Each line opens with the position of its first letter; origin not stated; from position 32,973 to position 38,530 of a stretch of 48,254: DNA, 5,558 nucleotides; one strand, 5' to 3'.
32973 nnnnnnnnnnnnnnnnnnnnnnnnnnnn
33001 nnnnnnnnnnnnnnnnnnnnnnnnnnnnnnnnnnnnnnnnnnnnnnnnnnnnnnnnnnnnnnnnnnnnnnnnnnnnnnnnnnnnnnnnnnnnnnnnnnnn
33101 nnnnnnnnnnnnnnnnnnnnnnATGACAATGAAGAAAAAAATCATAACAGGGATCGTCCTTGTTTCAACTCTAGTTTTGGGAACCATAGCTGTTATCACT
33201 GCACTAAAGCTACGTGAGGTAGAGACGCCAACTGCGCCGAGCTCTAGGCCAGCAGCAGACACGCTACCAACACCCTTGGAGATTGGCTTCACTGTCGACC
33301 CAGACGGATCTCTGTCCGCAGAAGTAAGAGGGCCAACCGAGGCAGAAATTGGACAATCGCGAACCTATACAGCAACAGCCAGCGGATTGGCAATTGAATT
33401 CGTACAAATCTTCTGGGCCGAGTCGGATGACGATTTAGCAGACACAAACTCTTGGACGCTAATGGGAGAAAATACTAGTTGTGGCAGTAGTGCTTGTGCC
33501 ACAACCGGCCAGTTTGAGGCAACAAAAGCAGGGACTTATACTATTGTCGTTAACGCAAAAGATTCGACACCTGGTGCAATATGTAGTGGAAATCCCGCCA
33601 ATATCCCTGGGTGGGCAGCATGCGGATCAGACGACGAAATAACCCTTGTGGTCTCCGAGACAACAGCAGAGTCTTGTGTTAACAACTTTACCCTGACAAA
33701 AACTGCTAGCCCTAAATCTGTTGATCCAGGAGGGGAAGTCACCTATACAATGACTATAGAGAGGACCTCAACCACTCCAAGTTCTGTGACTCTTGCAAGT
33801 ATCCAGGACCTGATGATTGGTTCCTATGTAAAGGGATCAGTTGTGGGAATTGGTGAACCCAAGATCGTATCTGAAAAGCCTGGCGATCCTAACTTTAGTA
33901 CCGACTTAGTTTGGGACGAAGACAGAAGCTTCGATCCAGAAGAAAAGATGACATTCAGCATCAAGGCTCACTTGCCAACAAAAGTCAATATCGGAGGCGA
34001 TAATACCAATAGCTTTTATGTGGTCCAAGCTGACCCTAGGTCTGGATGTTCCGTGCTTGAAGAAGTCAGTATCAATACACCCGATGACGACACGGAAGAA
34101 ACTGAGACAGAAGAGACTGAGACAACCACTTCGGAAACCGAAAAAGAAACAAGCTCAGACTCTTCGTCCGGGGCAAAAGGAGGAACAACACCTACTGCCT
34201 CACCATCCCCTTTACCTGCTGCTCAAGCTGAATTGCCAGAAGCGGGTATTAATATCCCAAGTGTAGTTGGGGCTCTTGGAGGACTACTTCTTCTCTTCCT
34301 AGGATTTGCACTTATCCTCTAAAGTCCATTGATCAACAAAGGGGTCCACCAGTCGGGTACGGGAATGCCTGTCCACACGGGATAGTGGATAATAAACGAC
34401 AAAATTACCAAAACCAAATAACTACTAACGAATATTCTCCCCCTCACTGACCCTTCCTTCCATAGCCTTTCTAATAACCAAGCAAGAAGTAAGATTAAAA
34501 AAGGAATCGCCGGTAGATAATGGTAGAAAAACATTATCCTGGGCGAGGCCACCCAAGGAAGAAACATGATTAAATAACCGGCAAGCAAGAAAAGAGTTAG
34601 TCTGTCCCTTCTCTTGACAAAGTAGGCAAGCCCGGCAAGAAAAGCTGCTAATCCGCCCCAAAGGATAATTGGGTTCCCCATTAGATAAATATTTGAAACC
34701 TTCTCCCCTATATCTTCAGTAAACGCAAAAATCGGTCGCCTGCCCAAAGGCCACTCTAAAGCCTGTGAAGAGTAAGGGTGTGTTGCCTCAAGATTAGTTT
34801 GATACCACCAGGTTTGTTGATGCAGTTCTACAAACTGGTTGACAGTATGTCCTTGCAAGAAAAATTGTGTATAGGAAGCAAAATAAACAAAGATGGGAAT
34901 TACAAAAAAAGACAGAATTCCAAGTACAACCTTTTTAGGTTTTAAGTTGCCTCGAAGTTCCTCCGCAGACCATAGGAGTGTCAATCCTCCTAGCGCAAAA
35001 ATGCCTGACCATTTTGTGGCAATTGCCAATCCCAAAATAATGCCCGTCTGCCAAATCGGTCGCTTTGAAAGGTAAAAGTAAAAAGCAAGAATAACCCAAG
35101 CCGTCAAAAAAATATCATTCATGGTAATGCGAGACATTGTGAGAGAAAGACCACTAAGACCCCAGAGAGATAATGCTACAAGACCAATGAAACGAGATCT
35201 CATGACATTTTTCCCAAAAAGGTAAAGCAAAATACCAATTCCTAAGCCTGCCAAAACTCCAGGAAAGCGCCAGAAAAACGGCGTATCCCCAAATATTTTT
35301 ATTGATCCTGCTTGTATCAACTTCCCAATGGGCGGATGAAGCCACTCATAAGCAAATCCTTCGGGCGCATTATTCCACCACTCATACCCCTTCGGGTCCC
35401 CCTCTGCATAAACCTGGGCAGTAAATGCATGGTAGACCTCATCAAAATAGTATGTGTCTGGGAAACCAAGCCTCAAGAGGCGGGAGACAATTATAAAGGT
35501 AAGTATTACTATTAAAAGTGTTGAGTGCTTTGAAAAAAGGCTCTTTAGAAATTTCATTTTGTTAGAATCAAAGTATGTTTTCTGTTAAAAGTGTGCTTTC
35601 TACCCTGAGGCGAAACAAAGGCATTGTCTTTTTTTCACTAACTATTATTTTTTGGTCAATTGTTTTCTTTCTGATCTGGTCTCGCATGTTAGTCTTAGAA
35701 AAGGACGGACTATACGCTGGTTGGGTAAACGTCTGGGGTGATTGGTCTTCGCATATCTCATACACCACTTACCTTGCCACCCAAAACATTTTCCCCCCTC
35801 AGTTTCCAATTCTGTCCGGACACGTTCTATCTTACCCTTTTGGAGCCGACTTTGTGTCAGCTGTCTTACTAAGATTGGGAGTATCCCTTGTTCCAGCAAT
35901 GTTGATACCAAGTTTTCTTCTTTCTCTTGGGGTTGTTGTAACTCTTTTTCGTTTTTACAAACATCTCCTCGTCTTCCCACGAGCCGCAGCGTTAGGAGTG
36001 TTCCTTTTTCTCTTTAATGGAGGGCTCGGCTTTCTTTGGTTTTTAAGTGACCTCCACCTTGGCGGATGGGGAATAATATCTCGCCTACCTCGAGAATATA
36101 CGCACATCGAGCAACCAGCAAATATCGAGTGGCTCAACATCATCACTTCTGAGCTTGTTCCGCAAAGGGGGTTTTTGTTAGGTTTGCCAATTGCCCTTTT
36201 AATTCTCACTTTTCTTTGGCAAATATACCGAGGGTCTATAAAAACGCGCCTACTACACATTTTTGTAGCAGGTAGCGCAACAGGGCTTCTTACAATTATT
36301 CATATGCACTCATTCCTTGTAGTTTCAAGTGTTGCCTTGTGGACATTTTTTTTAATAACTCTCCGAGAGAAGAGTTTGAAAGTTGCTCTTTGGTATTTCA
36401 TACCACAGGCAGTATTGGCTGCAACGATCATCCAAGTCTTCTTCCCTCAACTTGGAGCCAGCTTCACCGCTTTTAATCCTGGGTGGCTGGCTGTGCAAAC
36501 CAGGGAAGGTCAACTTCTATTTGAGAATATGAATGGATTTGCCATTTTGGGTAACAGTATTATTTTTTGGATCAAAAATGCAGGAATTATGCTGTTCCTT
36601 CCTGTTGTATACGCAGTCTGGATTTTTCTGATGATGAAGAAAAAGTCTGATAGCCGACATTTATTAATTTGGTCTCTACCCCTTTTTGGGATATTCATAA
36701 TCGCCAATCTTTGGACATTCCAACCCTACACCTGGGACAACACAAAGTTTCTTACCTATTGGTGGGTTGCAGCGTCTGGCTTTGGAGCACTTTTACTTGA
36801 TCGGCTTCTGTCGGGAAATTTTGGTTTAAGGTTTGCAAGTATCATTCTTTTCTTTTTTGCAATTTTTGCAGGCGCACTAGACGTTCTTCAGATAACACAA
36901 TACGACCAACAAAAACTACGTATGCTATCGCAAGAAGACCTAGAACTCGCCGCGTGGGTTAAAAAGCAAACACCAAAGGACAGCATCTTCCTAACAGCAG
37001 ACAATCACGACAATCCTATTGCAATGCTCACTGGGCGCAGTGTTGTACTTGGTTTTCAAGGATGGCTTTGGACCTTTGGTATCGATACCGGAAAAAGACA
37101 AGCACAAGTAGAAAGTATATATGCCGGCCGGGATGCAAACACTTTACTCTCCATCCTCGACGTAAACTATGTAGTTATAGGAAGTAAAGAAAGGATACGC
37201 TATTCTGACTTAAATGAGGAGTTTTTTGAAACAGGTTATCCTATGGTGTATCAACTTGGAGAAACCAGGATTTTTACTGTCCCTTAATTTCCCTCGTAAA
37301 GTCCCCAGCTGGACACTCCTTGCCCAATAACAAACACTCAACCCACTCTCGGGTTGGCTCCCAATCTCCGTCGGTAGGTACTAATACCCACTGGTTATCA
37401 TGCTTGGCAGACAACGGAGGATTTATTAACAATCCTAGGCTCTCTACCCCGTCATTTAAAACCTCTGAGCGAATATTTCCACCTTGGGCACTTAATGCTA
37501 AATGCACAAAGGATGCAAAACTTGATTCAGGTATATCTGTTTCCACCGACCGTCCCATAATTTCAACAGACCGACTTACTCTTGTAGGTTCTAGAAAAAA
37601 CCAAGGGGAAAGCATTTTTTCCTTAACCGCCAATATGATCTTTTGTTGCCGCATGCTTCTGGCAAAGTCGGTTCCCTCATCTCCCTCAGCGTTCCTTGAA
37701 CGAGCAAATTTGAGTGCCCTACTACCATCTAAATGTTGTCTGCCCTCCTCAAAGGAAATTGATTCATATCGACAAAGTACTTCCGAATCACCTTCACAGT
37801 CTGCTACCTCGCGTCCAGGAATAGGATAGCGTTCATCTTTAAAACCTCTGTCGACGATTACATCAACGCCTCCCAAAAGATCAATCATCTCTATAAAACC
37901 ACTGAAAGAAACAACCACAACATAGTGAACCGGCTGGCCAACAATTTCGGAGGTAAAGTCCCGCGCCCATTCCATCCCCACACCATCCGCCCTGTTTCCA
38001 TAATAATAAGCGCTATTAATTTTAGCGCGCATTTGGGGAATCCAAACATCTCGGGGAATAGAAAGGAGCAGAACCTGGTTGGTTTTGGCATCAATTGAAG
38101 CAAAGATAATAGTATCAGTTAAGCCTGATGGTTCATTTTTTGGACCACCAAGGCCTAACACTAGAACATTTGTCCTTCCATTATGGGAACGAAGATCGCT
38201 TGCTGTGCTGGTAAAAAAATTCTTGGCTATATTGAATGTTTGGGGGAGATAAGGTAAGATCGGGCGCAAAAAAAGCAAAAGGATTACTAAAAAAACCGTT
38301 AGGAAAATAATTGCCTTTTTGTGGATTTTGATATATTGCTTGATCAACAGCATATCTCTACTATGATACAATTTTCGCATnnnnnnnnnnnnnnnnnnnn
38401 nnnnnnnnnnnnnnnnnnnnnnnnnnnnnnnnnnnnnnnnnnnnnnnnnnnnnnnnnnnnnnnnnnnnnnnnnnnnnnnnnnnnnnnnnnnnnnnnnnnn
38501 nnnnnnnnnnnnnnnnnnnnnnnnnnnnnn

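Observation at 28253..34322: PilN/PilO-led six-gene surface cluster with no pilM, secretin, ATPase or pilin in sight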

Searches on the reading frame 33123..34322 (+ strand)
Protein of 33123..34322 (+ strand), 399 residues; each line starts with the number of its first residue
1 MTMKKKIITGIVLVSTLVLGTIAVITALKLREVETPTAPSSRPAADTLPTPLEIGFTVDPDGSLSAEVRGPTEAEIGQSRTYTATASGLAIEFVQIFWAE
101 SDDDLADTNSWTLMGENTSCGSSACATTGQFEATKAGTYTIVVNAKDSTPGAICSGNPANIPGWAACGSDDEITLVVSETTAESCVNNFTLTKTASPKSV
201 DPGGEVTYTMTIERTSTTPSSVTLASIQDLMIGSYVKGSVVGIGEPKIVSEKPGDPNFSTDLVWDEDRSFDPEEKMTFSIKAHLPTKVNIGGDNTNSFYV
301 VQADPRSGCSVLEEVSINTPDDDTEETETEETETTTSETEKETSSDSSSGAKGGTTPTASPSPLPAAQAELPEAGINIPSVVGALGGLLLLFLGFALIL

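Call 3: search_protein_families(library=pfam, proteins=[window:33123-34322:+], max_evalue=1)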
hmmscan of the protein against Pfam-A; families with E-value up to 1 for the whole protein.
window:33123-34322:+ (399 aa): 1 family
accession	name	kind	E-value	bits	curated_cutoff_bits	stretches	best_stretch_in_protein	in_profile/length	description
PF07691.17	PA14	-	0.1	12.8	24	1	99-148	22-71/147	PA14 domain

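Call 4: search_protein_families(library=ncbifam, proteins=[window:33123-34322:+], max_evalue=1)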
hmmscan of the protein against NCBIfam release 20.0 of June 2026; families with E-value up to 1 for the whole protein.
window:33123-34322:+ (399 aa): 4 families
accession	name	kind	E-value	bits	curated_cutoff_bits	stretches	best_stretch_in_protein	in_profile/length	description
TIGR01451.2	B_ant_repeat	repeat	0.0041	17.1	24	1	193-220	1-28/53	DUF11 type repeat protein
NF053819.1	EF0750_LPXTG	subfamily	0.0043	17.5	47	1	325-396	27-98/105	EF2685/EF0750 family sortase-dependent surface protein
TIGR03769.1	P_ac_wall_RPT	domain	0.14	12.7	30.9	0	134-148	10-24/41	TIGR03769 domain-containing protein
NF041940.1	choice_anch_X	domain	0.2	11.4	25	1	128-145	20-37/37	choice-of-anchor X domain-containing protein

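Call 60: search_protein_families(library=pfam, proteins=[window:33123-34322:+], max_evalue=10)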
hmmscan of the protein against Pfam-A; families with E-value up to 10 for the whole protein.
window:33123-34322:+ (399 aa): 1 family
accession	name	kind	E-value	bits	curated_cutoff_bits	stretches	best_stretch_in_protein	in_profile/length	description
PF07691.17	PA14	-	0.1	12.8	24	1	99-148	22-71/147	PA14 domain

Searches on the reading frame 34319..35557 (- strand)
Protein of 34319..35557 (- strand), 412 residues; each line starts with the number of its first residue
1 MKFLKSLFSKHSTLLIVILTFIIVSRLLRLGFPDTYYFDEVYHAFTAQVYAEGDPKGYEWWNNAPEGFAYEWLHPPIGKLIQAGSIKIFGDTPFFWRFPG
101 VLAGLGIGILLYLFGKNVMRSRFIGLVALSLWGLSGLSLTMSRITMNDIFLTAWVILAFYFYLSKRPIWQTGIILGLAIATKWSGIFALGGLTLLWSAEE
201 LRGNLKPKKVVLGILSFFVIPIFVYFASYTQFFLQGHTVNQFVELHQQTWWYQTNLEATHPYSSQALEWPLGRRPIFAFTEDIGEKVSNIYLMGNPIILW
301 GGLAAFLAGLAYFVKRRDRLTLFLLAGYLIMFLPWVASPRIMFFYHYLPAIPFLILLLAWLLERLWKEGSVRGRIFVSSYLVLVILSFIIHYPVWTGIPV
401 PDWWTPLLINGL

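Call 7: search_protein_families(library=pfam, proteins=[window:34319-35557:-], max_evalue=0.001)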
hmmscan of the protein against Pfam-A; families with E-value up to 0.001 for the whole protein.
window:34319-35557:- (412 aa): 3 families
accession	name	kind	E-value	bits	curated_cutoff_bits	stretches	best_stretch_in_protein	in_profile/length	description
PF16192.10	PMT_4TMC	-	1.7e-26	93.4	32.4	1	240-401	3-189/202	C-terminal four TMM region of protein-O-mannosyltransferase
PF02366.24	PMT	-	1e-16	61.7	22.7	1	18-229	3-237/245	Dolichyl-phosphate-mannose-protein mannosyltransferase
PF13231.12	PMT_2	-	1.3e-09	38.9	26.1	1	74-220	2-154/160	Dolichyl-phosphate-mannose-protein mannosyltransferase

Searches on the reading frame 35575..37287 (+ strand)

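Call 7: search_protein_families(library=pfam, proteins=[window:35575-37287:+], max_evalue=0.001)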
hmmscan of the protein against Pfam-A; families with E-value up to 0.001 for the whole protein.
window:35575-37287:+ (570 aa): 1 family
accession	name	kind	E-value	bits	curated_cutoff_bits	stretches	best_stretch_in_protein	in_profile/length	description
PF20604.3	DUF6798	-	5.1e-05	23.4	26.9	1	455-494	3-41/61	Domain of unknown function (DUF6798)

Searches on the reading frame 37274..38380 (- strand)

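Call 8: search_protein_families(library=pfam, proteins=[window:37274-38380:-], max_evalue=0.001)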
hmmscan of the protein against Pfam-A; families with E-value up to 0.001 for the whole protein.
window:37274-38380:- (368 aa): 1 family
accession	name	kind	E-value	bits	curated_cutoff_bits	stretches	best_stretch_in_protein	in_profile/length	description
PF03816.19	LytR_cpsA_psr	-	5.3e-32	111.5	24.6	1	88-257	2-149/150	LytR_cpsA_psr family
